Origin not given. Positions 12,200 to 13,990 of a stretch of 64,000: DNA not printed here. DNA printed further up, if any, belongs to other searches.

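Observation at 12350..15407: Candidate Dot/Icm-linked protein glycosylation module: GT-C-like membrane protein coupled to icmX next to Pro/Thr-rich exported proteins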

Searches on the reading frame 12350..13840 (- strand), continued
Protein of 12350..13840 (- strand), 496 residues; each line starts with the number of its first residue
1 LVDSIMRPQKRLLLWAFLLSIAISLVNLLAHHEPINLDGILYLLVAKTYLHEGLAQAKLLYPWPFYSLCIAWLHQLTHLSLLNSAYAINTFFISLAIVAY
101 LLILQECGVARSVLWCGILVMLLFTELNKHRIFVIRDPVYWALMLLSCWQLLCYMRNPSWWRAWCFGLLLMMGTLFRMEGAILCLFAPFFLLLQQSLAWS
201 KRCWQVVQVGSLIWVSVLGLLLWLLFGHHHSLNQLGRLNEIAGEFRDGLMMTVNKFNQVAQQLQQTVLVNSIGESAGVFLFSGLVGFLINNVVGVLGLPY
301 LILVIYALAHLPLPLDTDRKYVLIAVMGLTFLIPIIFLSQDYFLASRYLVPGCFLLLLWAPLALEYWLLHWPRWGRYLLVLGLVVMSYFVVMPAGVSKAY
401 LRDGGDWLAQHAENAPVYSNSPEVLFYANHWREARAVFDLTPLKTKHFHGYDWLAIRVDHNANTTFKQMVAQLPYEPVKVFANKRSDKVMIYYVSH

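Call 62: find_related_loci(query=A5, collection=metagenome_contigs, flank=6000)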
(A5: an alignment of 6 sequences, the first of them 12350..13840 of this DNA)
Query A5 (496 aa) in metagenome_contigs; peptide patterns used: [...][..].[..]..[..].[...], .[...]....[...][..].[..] (x = any residue, [..] = any of these).
154 stretches matched a pattern; 26 encode a relative of the query (tblastn E <= 1e-3); 26 distinct loci.
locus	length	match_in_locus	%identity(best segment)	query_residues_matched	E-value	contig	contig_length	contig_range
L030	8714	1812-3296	35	14-492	2e-66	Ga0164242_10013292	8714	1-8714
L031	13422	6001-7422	33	32-496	1e-64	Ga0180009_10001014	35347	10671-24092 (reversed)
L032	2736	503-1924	33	32-496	2e-65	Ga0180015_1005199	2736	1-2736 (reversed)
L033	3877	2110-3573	30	17-492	1e-61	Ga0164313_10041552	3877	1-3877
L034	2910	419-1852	29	29-496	3e-61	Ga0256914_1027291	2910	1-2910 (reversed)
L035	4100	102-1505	28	32-492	4e-59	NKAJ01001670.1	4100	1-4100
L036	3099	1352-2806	29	18-492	3e-58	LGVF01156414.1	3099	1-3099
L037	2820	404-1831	28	23-492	6e-58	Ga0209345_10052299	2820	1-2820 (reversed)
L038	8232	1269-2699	27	23-492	1e-56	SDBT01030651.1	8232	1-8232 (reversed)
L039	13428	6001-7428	28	23-492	1e-56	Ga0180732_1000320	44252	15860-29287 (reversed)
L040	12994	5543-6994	27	18-492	2e-56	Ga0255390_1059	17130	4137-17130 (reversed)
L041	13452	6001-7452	27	18-492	3e-56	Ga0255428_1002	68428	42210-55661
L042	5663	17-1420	28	23-492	2e-47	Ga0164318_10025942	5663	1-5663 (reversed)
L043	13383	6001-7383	28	29-492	3e-45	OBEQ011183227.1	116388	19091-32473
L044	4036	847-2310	32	16-492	1e-44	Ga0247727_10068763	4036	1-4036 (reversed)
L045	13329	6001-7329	28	10-492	1e-37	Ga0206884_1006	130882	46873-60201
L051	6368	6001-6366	36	32-156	1e-20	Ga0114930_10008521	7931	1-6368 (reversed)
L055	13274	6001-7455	28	18-492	3e-60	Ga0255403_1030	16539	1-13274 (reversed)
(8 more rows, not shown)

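Call 66: search_protein_families(library=pfam, proteins=[L036:297-1244:+, L055:7512-8324:+, L040:2760-3743:+, L039:1592-2728:+, L041:5099-5830:+, L041:10001-11038:-, L041:11097-12251:+, L045:4870-5988:+, L045:7351-9720:-, L045:4188-4928:+], max_evalue=0.0001)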
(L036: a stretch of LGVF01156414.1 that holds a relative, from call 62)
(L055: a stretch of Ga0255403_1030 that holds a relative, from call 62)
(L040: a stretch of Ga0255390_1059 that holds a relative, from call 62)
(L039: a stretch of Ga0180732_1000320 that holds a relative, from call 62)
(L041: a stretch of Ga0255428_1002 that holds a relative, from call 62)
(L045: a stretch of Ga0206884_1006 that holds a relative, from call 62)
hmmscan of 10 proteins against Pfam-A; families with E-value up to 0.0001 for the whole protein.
L036:297-1244:+ (315 aa): 1 family
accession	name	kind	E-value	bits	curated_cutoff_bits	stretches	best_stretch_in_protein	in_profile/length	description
PF03279.18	Lip_A_acyltrans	-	3.2e-58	197.7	22.3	1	14-287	25-295/295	Bacterial lipid A biosynthesis acyltransferase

L055:7512-8324:+ (270 aa): 2 families
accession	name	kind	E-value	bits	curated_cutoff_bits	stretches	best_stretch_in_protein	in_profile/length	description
PF00535.33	Glycos_transf_2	-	9.7e-12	45.6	23.3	1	8-180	2-163/168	Glycosyl transferase family 2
PF10111.15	Glyco_tranf_2_2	-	4.4e-05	23.5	27.3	1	23-107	19-100/276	Glycosyltransferase like family 2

L040:2760-3743:+ (327 aa): 2 families
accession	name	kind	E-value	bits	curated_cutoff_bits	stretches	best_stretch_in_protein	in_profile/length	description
PF00534.26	Glycos_transf_1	-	5.1e-10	39.6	26.4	1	243-302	108-169/172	Glycosyl transferases group 1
PF13692.12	Glyco_trans_1_4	-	3.2e-09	37.6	27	1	219-291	73-142/142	Glycosyl transferases group 1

L039:1592-2728:+ (378 aa): 1 family
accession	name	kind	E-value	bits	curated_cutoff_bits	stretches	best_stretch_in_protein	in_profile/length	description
PF02606.20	LpxK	-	1.3e-86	291.2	27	1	25-373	3-327/328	Tetraacyldisaccharide-1-P 4'-kinase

L041:5099-5830:+ (243 aa): 3 families
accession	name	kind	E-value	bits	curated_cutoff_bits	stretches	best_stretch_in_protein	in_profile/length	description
PF13578.12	Methyltransf_24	-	1.7e-16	61.4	26.3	1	76-192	1-105/105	Methyltransferase domain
PF04989.18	RMNT_CmcI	-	6.2e-07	29.8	23.2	1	55-192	16-148/206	Rhamnosyl O-methyltransferase/CmcI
PF01596.23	Methyltransf_3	-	7.5e-05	22.6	22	0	72-193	45-156/204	O-methyltransferase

L041:10001-11038:- (345 aa): 1 family
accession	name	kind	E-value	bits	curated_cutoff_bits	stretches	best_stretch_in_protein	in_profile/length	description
PF01925.25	TauE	-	1.5e-39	136.5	32.6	1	43-338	3-236/237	Sulfite exporter TauE/SafE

L041:11097-12251:+ (384 aa): 2 families
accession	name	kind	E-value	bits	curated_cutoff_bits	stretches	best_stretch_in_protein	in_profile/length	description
PF03459.23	TOBE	-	2.5e-24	85.7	22.3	2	318-380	1-63/64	TOBE domain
PF00589.27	Phage_integrase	-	6.6e-11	42.7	27.1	1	82-214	23-157/172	Phage integrase family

L045:4870-5988:+ (372 aa): 4 families
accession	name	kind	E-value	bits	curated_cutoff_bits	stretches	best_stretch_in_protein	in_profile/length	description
PF00534.26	Glycos_transf_1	-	3.8e-28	98.6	26.4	1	194-349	2-169/172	Glycosyl transferases group 1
PF13692.12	Glyco_trans_1_4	-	2.6e-19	70.3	27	1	208-338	2-142/142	Glycosyl transferases group 1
PF13439.12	Glyco_transf_4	-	2.1e-12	47.8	28.5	1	24-184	1-170/170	Glycosyltransferase Family 4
PF20706.3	GT4-conflict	-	6.8e-07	29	26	1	262-325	272-340/385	Family 4 Glycosyltransferase in conflict systems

L045:7351-9720:- (789 aa): 3 families
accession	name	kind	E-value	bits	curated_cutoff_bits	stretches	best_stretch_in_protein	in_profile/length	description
PF00912.28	Transgly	-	4.8e-66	222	27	1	83-257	2-177/178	Transglycosylase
PF00905.27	Transpeptidase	-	1.1e-30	107.3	22.1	1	443-675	1-246/299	Penicillin binding protein transpeptidase domain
PF17092.11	PCB_OB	-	2e-19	70.8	27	1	344-441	1-111/111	Penicillin-binding protein OB-like domain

L045:4188-4928:+ (246 aa): 3 families
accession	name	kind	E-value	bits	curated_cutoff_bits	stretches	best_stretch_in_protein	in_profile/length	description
PF00106.31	adh_short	-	2.3e-38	132.1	26.6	1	3-186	1-190/195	short chain dehydrogenase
PF13561.12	adh_short_C2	-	5.3e-25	88.8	27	1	12-225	6-220/236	Enoyl-(Acyl carrier protein) reductase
PF08659.16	KR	-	5.6e-06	26.8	22.6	1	4-132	2-136/180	KR domain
